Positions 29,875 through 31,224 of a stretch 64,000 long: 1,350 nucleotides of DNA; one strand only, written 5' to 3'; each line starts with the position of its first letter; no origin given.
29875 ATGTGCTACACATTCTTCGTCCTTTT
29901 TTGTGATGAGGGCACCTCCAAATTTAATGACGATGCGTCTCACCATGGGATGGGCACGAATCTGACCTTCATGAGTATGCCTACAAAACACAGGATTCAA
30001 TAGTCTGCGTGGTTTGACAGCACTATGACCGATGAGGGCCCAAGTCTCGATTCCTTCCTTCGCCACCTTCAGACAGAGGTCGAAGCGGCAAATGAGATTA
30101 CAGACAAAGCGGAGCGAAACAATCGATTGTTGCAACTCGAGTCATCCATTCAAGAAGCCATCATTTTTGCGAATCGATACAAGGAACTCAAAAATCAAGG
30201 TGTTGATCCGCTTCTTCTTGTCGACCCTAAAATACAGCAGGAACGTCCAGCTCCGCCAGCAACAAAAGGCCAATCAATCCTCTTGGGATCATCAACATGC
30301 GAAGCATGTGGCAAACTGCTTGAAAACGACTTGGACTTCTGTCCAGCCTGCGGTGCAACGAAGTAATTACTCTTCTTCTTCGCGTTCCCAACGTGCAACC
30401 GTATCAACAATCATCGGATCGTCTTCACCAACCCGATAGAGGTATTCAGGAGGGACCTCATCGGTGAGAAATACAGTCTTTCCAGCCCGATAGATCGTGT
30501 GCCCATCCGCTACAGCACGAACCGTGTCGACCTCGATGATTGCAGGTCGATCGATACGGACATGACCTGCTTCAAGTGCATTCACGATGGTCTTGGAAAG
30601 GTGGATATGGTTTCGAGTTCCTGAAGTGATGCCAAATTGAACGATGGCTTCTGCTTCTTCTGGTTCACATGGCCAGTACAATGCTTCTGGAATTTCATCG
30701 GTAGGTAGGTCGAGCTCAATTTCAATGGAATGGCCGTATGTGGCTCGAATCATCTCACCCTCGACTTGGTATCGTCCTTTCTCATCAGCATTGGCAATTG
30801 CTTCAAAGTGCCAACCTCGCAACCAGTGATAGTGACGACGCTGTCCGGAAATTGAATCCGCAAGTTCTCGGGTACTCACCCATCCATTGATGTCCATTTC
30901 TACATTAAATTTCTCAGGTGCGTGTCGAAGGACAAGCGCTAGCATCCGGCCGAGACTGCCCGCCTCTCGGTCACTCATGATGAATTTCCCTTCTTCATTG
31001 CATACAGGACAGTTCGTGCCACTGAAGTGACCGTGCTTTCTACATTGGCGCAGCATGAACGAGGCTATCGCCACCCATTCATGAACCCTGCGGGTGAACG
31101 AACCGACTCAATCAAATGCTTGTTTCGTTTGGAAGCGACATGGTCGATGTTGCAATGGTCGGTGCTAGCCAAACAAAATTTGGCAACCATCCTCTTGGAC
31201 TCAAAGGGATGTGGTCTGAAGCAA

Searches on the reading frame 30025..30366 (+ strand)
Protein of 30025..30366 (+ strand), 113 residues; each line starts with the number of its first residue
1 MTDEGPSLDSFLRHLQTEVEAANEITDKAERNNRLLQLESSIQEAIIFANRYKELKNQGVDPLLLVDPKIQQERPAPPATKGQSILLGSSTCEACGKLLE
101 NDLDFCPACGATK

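Call 3: search_protein_families(library=pfam, proteins=[window:30025-30366:+], max_evalue=0.01)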
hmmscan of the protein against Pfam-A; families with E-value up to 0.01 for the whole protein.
window:30025-30366:+ (113 aa): 4 families
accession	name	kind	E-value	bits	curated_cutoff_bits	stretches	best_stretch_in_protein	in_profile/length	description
PF24460.1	DUF7575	-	6.8e-06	25.8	28.5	1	90-110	4-24/28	Domain of unknown function (DUF7575)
PF17032.10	Zn_ribbon_15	-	0.0004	21.6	28.9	1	89-110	52-73/73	zinc-ribbon family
PF13248.11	Zn_ribbon_3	-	0.00073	19.4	27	1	91-111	4-24/26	zinc-ribbon domain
PF12773.13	DZR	-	0.00091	19.8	27.3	1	90-110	25-45/45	Double zinc ribbon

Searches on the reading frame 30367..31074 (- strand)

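Call 3: search_protein_families(library=pfam, proteins=[window:30367-31074:-], max_evalue=0.01)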
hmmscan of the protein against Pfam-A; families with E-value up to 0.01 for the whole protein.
window:30367-31074:- (235 aa): 1 family
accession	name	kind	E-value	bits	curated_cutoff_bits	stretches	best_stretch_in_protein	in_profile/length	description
PF01885.22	PTS_2-RNA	-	7.6e-27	94.9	26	1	40-205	5-176/177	RNA 2'-phosphotransferase, Tpt1 / KptA family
